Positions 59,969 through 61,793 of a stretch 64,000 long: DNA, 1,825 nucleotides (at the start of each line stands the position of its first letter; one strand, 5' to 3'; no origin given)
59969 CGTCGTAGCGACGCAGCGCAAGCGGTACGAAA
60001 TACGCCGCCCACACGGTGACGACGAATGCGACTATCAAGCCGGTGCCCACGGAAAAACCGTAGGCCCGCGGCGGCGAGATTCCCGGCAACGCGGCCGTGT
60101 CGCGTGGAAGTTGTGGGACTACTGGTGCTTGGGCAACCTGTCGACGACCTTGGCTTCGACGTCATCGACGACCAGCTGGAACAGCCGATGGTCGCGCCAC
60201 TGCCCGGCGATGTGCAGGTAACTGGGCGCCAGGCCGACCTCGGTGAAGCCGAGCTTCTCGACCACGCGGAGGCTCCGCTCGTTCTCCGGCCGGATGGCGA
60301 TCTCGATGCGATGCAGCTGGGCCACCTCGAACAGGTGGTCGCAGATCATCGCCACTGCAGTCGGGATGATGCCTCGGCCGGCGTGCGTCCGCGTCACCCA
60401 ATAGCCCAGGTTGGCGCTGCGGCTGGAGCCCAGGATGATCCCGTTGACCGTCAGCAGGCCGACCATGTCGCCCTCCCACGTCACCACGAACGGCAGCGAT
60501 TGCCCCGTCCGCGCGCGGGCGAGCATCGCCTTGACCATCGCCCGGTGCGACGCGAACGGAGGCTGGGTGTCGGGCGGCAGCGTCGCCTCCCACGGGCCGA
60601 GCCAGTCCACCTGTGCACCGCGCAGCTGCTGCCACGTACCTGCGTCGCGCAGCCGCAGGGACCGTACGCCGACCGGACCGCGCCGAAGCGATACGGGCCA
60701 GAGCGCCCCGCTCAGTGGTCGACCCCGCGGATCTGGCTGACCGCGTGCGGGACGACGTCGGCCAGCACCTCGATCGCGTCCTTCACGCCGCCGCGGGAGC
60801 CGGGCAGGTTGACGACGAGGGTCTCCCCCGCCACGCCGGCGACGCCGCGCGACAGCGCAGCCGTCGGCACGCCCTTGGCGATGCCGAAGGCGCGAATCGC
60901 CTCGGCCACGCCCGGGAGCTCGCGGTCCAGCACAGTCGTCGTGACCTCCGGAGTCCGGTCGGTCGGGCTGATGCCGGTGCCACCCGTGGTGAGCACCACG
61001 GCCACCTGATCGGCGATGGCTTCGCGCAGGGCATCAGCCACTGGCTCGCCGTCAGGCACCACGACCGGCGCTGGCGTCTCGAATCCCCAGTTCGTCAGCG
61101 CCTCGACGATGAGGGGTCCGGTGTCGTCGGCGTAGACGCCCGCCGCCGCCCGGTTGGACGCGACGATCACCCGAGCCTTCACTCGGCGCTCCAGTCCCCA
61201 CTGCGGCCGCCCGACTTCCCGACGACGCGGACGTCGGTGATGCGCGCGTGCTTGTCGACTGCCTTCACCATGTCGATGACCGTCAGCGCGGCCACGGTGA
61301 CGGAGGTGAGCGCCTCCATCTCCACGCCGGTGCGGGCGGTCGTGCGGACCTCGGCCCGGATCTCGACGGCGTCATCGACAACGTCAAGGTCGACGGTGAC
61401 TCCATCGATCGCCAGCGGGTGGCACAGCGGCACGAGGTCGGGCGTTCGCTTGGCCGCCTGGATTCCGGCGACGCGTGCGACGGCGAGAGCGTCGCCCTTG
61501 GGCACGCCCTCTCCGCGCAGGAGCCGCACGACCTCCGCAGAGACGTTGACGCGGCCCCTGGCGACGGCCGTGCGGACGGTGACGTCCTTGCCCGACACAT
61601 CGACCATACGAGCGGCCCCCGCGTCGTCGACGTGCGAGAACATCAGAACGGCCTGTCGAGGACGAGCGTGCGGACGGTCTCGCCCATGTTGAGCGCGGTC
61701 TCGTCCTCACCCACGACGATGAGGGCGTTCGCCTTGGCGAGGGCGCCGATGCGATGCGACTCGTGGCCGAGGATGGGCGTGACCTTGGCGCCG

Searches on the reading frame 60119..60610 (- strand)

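Call 90: search_protein_families(library=pfam, proteins=[window:60119-60610:-], max_evalue=0.001)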
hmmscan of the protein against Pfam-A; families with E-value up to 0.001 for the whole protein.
window:60119-60610:- (163 aa): 4 families
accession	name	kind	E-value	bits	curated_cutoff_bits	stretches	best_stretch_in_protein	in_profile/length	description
PF13302.13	Acetyltransf_3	-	3.4e-18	67.1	25.4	1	15-123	31-138/138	Acetyltransferase (GNAT) domain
PF13420.13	Acetyltransf_4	-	2.7e-09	37.7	24.3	1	25-141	36-153/155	Acetyltransferase (GNAT) domain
PF00583.31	Acetyltransf_1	-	4.1e-09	37.2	20.7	1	19-122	14-116/116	Acetyltransferase (GNAT) family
PF13523.12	Acetyltransf_8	-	0.00013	22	27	0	75-126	90-141/145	Acetyltransferase (GNAT) domain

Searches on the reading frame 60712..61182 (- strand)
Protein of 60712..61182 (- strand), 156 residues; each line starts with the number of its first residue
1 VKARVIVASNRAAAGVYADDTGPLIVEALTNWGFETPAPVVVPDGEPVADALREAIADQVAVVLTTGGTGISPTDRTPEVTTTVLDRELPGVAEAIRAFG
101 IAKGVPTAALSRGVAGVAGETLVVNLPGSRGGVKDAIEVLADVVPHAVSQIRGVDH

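Call 90: search_protein_families(library=pfam, proteins=[window:60712-61182:-], max_evalue=0.001)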
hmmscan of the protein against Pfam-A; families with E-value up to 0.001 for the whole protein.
window:60712-61182:- (156 aa): 1 family
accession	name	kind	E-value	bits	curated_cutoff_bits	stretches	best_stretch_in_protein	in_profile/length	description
PF00994.29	MoCF_biosynth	-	2.1e-25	89.6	26.6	1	5-144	2-142/144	Probable molybdopterin binding domain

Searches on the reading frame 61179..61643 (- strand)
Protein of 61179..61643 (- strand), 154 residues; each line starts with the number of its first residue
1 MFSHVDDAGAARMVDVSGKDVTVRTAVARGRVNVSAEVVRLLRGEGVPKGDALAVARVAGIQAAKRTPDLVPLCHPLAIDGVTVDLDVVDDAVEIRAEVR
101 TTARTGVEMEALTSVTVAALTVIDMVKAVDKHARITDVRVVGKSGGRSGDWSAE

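Call 90: search_protein_families(library=pfam, proteins=[window:61179-61643:-], max_evalue=0.001)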
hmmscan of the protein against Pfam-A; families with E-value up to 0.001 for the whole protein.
window:61179-61643:- (154 aa): 1 family
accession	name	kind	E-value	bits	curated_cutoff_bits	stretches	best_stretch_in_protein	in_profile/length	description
PF01967.27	MoaC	-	1.1e-52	178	27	1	13-146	1-136/136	MoaC family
